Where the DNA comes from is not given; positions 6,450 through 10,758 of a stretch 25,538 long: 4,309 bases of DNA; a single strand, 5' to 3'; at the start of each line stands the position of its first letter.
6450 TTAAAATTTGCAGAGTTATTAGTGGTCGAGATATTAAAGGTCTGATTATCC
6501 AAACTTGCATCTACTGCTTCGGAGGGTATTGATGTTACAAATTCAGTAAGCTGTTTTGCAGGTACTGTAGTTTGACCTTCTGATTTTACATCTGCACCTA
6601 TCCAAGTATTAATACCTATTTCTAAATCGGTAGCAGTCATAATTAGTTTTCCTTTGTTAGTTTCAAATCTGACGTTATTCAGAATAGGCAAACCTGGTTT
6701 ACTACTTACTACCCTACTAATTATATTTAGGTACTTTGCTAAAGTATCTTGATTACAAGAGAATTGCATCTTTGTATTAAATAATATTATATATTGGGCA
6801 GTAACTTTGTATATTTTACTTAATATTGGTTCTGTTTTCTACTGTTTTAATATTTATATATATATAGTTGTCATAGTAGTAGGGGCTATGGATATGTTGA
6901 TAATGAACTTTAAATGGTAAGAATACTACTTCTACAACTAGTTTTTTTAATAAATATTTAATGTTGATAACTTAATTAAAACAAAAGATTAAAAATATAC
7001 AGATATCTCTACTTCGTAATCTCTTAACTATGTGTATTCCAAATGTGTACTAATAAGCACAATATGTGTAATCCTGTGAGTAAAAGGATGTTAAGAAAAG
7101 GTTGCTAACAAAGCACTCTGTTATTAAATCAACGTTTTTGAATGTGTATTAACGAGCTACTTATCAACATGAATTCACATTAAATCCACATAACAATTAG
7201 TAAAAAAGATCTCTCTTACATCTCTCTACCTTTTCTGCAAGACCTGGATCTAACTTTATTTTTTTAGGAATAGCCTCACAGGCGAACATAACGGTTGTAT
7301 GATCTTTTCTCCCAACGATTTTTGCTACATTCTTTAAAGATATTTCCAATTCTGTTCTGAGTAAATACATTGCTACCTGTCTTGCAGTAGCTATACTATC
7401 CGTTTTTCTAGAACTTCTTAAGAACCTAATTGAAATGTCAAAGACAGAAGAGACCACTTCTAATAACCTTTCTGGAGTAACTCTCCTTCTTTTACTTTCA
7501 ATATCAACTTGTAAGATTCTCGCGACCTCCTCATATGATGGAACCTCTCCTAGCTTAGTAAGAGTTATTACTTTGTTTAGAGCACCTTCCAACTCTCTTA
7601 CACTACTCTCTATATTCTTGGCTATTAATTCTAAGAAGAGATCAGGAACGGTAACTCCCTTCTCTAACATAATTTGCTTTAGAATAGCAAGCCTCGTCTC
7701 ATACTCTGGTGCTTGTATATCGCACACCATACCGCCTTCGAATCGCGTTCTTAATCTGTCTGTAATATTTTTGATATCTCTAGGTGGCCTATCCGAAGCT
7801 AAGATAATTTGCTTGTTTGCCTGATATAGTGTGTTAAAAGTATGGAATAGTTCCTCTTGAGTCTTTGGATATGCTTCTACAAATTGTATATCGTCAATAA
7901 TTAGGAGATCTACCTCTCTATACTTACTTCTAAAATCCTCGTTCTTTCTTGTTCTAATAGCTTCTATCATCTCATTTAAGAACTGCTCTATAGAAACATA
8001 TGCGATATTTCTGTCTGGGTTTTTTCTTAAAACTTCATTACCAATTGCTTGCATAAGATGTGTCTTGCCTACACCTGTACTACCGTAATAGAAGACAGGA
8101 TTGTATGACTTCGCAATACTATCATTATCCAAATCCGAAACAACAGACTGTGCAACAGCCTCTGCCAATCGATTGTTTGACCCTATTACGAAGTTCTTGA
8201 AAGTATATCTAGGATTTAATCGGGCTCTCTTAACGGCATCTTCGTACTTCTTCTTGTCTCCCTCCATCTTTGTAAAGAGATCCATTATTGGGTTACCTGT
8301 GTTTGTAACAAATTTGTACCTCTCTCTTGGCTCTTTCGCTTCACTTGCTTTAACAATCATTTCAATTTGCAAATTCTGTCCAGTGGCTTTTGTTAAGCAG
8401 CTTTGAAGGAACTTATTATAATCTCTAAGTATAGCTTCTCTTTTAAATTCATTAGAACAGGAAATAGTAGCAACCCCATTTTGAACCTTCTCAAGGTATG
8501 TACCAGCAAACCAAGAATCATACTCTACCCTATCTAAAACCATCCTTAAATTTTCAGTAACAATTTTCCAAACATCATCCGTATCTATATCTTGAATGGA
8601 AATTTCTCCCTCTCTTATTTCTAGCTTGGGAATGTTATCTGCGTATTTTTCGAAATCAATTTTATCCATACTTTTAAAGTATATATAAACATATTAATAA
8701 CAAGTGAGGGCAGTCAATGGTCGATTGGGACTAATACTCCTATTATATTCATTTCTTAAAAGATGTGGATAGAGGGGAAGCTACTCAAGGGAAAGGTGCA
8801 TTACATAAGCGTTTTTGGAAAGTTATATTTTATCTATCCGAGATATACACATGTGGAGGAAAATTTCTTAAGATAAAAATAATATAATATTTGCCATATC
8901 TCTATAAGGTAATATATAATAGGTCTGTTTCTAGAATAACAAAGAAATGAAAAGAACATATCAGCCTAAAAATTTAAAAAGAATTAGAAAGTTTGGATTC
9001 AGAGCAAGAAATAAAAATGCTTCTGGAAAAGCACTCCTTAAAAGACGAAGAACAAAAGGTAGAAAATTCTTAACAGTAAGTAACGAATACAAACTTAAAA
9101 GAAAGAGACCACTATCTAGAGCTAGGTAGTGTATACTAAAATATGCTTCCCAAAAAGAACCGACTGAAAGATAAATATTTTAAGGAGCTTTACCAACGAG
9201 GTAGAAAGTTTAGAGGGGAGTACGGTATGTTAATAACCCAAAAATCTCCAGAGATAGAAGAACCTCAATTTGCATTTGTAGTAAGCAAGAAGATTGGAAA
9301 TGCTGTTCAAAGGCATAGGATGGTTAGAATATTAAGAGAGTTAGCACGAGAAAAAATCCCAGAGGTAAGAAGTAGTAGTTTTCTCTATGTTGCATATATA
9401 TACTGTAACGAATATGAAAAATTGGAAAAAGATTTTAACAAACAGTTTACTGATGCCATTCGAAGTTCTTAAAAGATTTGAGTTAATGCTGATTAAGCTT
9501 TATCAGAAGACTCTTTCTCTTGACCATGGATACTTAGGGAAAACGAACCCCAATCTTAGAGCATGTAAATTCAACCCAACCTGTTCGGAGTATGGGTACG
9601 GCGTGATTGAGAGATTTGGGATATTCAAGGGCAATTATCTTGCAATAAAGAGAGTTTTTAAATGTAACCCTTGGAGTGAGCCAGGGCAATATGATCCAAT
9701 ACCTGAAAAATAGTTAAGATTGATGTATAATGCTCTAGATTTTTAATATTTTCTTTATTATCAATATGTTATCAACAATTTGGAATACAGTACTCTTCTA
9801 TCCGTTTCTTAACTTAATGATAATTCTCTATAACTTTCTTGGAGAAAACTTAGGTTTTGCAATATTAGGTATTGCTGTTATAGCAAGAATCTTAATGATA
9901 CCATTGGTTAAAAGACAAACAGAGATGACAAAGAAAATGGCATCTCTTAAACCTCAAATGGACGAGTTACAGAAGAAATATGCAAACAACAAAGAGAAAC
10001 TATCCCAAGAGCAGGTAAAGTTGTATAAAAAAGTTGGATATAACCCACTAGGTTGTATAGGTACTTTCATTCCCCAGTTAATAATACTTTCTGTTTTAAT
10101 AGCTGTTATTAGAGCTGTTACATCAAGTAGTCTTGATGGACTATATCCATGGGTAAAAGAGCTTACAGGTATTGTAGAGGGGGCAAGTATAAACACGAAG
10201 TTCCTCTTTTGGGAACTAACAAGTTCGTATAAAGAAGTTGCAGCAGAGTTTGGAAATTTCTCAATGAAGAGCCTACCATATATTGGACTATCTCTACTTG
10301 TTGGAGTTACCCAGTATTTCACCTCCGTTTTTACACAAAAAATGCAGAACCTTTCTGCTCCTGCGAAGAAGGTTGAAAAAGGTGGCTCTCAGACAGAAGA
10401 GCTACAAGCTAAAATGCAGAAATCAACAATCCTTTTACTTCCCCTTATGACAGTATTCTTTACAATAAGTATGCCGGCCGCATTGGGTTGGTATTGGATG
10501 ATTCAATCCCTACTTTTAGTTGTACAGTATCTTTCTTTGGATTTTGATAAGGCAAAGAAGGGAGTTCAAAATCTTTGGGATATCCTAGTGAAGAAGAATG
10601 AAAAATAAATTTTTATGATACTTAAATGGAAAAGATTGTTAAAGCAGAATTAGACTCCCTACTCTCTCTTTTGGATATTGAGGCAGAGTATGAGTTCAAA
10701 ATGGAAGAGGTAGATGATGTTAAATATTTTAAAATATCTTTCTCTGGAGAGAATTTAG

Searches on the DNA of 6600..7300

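Call 40: search_rna_families(source=window, start=6600, end=7300, threshold=evalue, max_evalue=1)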
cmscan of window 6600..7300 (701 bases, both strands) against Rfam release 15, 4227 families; matches with E-value up to 1: 0.
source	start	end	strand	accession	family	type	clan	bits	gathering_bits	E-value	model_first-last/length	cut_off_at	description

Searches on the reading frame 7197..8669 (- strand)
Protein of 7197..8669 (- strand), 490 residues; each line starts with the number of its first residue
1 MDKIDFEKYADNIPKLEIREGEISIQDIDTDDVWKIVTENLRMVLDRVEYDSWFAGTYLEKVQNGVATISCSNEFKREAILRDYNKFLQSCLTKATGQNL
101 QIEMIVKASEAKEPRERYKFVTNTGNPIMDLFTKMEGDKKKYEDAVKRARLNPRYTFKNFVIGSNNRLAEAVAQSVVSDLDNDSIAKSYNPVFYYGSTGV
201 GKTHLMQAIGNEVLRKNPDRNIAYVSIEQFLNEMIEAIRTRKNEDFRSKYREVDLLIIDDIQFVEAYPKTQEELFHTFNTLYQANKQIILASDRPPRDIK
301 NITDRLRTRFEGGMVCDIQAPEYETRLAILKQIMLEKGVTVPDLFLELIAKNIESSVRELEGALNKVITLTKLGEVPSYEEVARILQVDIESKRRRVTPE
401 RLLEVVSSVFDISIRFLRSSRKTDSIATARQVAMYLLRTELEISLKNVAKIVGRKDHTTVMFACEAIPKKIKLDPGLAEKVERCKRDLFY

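Call 3: search_protein_families(library=pfam, proteins=[window:7197-8669:-])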
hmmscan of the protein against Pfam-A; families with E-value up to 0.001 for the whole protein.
window:7197-8669:- (490 aa): 10 families
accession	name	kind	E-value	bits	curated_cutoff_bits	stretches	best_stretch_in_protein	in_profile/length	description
PF00308.24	Bac_DnaA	-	2.2e-63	213.7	23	1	151-317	1-162/162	Bacterial DnaA ATPAse domain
PF08299.17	Bac_DnaA_C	-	1.4e-19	70.3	31.5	1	400-467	2-69/69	Bacterial dnaA protein helix-turn-helix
PF01695.23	IstB_IS21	-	2.3e-13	50.7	24.1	1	136-295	43-195/238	IstB-like ATP binding protein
PF11638.13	DnaA_N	-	2.6e-08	33.9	24.6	1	32-93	2-64/65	DnaA N-terminal domain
PF13173.12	AAA_14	-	3.4e-07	30.7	27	1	191-290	4-95/129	AAA domain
PF13401.12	AAA_22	-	5.7e-06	27.1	27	0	235-284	76-114/130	AAA domain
PF00225.29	Kinesin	-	1.2e-05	24.9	29.3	1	135-252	23-121/327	Kinesin motor domain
PF00004.35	AAA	-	2.5e-05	25.2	21.2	1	194-309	3-126/131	ATPase family associated with various cellular activities (AAA)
PF00910.28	RNA_helicase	-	0.00012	22.9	21.5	1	192-272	1-69/105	RNA helicase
PF16796.11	Microtub_bd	-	0.00047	20.5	27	0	146-218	51-111/155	Microtubule binding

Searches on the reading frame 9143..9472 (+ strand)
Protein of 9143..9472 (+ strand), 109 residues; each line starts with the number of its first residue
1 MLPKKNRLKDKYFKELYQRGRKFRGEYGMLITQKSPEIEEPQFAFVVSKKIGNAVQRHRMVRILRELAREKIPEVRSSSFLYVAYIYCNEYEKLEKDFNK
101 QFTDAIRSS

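Call 3: search_protein_families(library=pfam, proteins=[window:9143-9472:+])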
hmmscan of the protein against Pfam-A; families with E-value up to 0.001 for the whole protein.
window:9143-9472:+ (109 aa): 1 family
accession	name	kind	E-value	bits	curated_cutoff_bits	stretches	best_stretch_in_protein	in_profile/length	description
PF00825.24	Ribonuclease_P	-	1.8e-16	60.6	22.3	1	2-102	1-105/109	Ribonuclease P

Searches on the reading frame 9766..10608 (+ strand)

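Call 3: search_protein_families(library=pfam, proteins=[window:9766-10608:+])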
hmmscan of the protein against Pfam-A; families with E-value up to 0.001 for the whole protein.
window:9766-10608:+ (280 aa): 1 family
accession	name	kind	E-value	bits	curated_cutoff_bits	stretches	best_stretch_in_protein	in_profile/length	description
PF02096.25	60KD_IMP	-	6.9e-34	117.6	35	1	30-256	2-159/163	60Kd inner membrane protein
